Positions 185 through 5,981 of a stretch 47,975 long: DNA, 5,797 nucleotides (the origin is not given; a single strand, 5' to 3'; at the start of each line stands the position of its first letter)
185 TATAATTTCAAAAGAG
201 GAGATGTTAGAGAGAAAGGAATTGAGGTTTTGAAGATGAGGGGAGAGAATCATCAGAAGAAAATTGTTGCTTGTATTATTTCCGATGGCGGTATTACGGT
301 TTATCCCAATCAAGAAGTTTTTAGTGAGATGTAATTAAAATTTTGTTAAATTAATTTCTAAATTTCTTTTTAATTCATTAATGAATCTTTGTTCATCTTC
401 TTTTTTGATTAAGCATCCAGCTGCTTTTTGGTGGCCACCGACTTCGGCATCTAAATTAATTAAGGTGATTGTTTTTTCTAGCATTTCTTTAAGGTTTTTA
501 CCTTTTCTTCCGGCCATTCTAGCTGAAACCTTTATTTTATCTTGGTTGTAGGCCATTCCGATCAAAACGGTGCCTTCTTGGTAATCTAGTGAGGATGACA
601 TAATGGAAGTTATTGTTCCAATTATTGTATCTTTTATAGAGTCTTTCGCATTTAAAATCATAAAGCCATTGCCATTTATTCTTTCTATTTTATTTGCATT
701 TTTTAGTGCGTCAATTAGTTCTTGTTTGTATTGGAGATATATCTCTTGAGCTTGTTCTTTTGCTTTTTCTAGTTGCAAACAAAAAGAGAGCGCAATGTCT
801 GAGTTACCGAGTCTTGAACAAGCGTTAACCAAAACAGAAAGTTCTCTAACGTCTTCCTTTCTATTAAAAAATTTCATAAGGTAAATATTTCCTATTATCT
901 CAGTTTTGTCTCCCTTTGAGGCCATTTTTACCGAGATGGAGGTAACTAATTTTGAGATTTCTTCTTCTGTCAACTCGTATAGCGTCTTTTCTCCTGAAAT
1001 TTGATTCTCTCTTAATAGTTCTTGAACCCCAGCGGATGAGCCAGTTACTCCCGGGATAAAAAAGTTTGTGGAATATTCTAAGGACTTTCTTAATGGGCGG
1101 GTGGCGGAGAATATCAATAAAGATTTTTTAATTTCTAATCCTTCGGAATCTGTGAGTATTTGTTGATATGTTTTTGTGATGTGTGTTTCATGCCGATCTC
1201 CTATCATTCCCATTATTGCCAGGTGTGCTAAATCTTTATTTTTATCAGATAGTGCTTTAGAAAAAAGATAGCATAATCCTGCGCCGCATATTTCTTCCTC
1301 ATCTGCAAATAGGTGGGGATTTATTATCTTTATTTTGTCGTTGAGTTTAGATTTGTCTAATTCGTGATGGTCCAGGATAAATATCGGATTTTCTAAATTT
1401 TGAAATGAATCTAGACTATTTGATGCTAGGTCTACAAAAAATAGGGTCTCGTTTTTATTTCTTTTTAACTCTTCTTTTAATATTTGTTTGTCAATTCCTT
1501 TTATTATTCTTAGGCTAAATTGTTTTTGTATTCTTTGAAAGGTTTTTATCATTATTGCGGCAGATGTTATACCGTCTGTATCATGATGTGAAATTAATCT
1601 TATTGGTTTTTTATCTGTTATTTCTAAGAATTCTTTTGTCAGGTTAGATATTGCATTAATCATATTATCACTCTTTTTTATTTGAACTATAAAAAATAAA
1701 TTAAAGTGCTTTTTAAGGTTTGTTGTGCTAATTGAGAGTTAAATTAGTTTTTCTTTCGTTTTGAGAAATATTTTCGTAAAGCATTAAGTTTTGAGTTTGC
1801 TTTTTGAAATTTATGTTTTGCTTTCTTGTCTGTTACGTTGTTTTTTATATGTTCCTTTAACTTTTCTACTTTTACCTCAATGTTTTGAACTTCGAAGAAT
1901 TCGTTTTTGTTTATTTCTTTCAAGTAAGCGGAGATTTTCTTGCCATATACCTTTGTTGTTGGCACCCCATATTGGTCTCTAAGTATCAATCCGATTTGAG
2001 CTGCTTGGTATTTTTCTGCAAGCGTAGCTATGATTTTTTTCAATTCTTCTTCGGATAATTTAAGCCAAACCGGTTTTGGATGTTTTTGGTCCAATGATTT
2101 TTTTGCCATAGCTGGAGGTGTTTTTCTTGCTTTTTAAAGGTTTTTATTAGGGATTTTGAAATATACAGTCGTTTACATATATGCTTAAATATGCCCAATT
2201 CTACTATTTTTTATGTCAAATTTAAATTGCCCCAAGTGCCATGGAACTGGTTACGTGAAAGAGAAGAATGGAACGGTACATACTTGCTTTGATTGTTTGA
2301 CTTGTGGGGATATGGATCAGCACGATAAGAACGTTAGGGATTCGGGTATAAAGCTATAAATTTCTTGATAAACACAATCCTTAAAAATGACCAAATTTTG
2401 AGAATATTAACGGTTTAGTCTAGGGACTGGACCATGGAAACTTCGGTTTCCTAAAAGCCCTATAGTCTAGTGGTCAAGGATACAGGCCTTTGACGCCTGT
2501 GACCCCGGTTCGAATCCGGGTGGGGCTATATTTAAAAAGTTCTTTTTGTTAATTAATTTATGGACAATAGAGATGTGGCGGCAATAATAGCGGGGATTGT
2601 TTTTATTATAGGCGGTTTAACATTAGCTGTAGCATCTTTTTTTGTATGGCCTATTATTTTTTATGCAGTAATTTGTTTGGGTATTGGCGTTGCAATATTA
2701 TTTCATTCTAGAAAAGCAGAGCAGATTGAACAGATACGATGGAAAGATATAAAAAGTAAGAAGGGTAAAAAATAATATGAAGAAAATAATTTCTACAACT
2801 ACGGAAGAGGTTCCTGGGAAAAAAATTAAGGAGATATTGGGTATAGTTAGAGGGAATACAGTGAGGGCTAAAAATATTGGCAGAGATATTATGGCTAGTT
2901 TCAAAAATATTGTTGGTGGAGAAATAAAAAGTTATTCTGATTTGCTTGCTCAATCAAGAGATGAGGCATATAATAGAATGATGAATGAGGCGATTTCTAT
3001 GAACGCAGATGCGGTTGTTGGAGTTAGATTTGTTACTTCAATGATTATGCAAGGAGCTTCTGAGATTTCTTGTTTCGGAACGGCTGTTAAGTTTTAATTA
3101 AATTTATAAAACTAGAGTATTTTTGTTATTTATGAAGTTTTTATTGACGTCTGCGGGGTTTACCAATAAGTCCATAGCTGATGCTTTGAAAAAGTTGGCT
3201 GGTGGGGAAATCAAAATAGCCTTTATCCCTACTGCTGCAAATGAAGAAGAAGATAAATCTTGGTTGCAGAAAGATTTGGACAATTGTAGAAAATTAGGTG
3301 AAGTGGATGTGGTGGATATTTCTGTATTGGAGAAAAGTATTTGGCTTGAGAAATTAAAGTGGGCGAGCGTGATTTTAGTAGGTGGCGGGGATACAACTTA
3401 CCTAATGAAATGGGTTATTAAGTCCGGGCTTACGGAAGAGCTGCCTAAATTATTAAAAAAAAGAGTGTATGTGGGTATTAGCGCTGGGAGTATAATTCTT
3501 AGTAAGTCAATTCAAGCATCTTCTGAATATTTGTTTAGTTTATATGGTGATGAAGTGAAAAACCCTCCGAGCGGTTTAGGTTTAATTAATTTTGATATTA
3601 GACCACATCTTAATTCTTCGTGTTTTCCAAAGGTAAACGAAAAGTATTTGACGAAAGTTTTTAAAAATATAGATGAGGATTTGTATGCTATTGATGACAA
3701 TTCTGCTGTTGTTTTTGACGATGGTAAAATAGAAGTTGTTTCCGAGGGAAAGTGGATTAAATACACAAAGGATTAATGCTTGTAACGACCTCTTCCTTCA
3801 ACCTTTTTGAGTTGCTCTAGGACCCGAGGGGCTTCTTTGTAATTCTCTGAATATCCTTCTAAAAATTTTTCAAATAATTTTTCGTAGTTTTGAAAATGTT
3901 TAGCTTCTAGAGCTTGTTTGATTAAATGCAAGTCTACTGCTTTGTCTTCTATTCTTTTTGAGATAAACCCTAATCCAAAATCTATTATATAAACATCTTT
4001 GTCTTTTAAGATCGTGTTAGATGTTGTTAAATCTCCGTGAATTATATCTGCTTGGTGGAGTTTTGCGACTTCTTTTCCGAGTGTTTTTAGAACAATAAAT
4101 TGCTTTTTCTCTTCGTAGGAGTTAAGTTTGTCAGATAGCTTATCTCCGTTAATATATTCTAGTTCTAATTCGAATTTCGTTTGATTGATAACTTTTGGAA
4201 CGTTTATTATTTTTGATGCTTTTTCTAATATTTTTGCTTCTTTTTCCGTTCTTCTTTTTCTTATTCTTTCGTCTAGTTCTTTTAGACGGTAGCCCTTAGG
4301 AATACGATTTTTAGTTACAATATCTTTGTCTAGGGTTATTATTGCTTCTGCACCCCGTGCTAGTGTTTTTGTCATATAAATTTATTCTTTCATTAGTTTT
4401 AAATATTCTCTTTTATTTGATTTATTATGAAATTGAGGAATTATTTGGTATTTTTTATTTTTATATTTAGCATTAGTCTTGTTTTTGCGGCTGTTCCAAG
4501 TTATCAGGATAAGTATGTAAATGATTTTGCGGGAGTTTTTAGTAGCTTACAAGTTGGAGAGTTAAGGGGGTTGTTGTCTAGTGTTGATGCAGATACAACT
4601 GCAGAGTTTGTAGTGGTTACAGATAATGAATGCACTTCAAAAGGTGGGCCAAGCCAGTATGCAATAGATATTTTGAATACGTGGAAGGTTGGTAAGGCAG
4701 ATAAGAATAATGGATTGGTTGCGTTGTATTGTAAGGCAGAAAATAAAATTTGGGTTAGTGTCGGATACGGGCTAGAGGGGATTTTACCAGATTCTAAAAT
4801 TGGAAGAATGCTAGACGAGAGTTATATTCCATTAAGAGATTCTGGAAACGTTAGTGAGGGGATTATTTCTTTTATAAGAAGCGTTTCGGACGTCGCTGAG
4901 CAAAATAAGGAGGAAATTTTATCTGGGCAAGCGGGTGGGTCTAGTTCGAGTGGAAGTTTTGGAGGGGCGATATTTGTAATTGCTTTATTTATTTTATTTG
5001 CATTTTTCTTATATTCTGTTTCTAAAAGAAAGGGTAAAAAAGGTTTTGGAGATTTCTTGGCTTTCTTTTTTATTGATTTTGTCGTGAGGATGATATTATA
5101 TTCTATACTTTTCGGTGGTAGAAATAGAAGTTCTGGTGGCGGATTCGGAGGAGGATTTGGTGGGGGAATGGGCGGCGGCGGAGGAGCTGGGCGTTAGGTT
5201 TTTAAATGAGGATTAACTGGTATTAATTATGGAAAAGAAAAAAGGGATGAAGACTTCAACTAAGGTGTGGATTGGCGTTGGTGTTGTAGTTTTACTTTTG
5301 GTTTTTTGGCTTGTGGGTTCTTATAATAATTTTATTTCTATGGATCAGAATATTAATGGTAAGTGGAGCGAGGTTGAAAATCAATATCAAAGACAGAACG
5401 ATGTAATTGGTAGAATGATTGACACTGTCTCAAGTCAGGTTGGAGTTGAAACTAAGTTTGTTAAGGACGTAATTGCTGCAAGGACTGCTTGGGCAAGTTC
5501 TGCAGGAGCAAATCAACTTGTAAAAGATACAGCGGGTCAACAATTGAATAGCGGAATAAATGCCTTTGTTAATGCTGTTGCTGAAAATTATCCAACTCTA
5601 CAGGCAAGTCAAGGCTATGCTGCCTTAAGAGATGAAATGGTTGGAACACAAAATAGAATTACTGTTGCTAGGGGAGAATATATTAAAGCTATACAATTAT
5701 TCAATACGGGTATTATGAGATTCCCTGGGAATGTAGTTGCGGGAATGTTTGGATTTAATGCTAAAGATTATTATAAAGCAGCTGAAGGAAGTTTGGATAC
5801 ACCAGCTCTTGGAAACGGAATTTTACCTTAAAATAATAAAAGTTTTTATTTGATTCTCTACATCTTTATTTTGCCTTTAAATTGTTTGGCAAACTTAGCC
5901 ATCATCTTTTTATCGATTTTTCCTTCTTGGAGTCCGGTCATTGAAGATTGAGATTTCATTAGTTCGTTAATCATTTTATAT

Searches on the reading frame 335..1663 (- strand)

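Call 13: search_protein_families(library=pfam, max_evalue=0.001, proteins=[window:335-1663:-])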
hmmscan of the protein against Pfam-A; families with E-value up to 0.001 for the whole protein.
window:335-1663:- (442 aa): 4 families
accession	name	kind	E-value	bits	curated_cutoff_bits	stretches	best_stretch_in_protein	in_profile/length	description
PF01368.27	DHH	-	8.8e-12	45.8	28.1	1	21-153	2-125/125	DHH family, N-terminal domain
PF21763.2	DHH_CID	-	2.7e-08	34.5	27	1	187-255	5-78/84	DHH-CID domain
PF02272.25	DHHA1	-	9.1e-08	32.9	25.9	1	350-434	16-99/102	DHHA1 domain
PF19095.5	DUF5783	-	0.00087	19.8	32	0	40-90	26-76/105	Family of unknown function (DUF5783)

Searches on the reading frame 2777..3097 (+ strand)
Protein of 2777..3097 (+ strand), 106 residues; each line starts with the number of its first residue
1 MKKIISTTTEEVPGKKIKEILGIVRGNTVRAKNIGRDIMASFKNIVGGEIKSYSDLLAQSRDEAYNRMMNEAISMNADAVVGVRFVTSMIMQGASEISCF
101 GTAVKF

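Call 13: search_protein_families(library=pfam, max_evalue=0.001, proteins=[window:2777-3097:+])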
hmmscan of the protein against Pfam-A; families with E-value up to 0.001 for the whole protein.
window:2777-3097:+ (106 aa): 2 families
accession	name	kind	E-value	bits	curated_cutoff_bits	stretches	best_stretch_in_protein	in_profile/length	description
PF01906.23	YbjQ_1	-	5.4e-38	130.2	23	1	4-105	1-102/103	Putative heavy-metal-binding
PF16358.11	RcsF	-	0.00023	21.5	29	0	61-105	63-108/110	RcsF lipoprotein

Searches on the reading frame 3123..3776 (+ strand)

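Call 13: search_protein_families(library=pfam, max_evalue=0.001, proteins=[window:3123-3776:+])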
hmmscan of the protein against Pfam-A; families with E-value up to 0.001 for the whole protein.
window:3123-3776:+ (217 aa): 1 family
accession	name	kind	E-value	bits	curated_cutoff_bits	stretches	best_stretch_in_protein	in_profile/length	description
PF03575.23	Peptidase_S51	-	5e-30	105.2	23.9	1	7-205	2-205/206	Peptidase family S51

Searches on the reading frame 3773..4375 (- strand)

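Call 13: search_protein_families(library=pfam, max_evalue=0.001, proteins=[window:3773-4375:-])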
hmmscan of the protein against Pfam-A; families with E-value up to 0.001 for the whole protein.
window:3773-4375:- (200 aa): 7 families
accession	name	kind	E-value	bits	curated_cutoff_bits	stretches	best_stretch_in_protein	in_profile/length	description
PF01163.29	RIO1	-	8.6e-13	48.8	22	1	36-134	48-149/187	RIO domain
PF00069.31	Pkinase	-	2.8e-09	37.2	31.7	1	37-136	35-145/263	Protein kinase domain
PF07714.23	PK_Tyr_Ser-Thr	-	2.5e-06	27.4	23.1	1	36-136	41-149/258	Protein tyrosine and serine/threonine kinase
PF01636.29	APH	-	3.2e-05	24.2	23.2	0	111-149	170-210/239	Phosphotransferase enzyme family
PF06293.20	Kdo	-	0.0001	22.3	21.3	1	83-157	108-191/207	Lipopolysaccharide kinase (Kdo/WaaP) family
PF06176.17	WaaY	-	0.00033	20.8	20.3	1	68-135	118-180/229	Lipopolysaccharide core biosynthesis protein (WaaY)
PF19974.5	TCAD9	-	0.00078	19.1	40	1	99-133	288-321/429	Ternary complex associated domain 9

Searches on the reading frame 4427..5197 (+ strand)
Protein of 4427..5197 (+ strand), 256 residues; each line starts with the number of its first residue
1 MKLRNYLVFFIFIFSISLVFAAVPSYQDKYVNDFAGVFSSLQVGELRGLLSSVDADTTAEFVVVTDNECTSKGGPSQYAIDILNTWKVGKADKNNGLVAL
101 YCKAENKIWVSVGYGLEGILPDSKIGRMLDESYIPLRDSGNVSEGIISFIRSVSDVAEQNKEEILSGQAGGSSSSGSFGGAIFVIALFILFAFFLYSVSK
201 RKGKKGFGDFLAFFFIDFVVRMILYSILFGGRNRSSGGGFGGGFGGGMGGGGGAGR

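Call 13: search_protein_families(library=pfam, max_evalue=0.001, proteins=[window:4427-5197:+])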
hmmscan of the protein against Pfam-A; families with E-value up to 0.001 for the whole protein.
window:4427-5197:+ (256 aa): 1 family
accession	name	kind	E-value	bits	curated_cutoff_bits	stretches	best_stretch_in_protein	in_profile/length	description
PF04536.20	TPM_phosphatase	-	9e-26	90.8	22.1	1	31-155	1-124/125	TPM domain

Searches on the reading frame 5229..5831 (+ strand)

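Call 13: search_protein_families(library=pfam, max_evalue=0.001, proteins=[window:5229-5831:+])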
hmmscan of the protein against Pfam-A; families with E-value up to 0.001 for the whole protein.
window:5229-5831:+ (200 aa): 1 family
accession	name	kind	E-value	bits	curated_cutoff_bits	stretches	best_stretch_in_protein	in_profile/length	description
PF04011.17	LemA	-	2.3e-35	122.1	26.2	1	45-188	1-141/149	LemA family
